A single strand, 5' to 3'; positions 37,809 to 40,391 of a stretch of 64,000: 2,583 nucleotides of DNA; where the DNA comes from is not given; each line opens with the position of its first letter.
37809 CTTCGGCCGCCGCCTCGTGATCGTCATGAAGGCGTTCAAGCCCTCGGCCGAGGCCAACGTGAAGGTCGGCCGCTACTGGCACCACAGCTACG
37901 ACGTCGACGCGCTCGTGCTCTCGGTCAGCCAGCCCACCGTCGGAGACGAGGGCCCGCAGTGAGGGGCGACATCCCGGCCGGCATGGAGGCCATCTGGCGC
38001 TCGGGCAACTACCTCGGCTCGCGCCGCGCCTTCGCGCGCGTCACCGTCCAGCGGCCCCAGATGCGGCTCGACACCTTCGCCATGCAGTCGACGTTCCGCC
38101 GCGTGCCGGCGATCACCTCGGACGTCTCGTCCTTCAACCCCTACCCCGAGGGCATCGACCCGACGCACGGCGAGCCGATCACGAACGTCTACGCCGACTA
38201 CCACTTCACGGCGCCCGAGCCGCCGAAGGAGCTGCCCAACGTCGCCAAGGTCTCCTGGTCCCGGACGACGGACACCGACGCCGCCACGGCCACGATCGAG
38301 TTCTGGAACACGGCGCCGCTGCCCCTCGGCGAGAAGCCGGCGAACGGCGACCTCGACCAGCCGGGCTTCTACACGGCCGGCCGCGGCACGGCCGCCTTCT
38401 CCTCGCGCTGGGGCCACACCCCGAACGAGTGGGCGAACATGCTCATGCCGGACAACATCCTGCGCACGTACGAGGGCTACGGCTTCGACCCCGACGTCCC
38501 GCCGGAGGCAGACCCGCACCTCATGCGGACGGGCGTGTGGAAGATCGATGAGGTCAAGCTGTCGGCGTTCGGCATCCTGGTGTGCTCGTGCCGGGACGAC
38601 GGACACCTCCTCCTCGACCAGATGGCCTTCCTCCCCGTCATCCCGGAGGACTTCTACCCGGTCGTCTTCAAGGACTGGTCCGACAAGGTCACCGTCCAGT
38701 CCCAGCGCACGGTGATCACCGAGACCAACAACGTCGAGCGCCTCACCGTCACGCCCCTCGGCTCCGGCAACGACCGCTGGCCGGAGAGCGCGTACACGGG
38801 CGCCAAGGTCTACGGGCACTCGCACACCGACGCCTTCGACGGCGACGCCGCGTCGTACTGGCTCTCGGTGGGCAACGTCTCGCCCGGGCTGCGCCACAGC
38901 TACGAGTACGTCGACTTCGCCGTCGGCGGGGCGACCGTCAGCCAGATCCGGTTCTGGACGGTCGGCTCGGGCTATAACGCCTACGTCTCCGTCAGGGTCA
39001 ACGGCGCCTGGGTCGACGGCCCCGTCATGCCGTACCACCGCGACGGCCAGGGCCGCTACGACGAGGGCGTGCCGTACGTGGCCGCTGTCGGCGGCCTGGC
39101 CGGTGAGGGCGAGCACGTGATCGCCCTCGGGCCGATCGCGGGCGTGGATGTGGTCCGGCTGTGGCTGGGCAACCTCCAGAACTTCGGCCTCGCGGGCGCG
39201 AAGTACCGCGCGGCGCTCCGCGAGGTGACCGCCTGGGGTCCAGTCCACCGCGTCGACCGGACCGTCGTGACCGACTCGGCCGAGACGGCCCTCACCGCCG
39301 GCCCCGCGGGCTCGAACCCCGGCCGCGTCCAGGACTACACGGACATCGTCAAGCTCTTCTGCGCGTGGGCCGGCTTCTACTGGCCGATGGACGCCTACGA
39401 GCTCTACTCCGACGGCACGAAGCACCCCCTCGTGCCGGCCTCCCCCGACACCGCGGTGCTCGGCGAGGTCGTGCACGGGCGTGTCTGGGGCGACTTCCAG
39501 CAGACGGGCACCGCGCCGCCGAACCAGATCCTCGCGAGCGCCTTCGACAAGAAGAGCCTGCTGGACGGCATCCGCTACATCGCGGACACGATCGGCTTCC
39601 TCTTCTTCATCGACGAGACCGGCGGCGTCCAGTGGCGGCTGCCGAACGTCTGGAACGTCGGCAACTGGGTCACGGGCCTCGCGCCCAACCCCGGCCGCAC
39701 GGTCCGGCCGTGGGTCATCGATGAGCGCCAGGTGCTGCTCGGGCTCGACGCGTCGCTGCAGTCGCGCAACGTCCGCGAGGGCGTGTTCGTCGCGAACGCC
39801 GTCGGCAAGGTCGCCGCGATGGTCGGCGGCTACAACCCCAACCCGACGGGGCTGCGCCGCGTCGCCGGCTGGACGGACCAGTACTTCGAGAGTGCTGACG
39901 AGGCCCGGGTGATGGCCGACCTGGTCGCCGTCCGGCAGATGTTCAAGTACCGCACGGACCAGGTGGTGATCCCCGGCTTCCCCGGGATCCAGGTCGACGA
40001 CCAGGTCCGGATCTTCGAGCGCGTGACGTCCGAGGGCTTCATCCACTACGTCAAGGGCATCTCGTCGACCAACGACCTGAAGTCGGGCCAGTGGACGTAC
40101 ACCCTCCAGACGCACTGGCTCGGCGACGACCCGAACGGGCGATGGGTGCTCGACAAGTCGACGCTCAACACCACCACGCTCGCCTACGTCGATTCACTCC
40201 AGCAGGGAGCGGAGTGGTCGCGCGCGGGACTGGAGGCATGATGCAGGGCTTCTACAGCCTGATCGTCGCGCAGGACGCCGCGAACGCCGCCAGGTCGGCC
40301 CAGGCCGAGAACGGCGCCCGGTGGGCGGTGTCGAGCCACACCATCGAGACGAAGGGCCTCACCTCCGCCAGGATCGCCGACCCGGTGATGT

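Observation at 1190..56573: Genome-wide 18-bp inverted-repeat operator family, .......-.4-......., in at least 12 copies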

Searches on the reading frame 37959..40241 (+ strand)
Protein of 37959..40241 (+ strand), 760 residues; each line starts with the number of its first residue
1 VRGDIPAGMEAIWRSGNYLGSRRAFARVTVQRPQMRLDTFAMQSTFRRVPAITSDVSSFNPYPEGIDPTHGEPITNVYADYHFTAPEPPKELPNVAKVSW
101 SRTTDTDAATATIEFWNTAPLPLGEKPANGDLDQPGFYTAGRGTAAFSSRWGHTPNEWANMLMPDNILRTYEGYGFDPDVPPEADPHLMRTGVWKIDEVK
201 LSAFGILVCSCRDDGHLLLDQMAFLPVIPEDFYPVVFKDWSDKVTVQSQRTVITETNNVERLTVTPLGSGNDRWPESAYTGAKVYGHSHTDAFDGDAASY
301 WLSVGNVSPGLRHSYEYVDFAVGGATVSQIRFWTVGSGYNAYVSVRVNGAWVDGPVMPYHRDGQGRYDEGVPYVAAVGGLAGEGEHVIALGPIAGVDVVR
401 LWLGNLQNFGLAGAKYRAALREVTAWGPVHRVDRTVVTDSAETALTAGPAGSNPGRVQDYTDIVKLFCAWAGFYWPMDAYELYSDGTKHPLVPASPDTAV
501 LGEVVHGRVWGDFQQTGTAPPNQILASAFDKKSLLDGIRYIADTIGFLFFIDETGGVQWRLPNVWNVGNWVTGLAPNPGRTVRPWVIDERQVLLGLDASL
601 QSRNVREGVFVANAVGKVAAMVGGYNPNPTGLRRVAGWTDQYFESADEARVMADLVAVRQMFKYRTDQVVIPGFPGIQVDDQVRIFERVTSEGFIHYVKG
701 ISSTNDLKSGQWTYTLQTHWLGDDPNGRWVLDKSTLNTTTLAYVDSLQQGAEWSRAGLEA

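Call 36: find_related_loci(query=window:37959-40241:+, collection=viral_contigs, flank=10000)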
Query window:37959-40241:+ (760 aa) in viral_contigs; peptide patterns used: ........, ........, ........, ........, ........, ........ (x = any residue, [..] = any of these).
3 stretches matched a pattern, but none encodes a relative of the query by tblastn (E <= 1e-3).
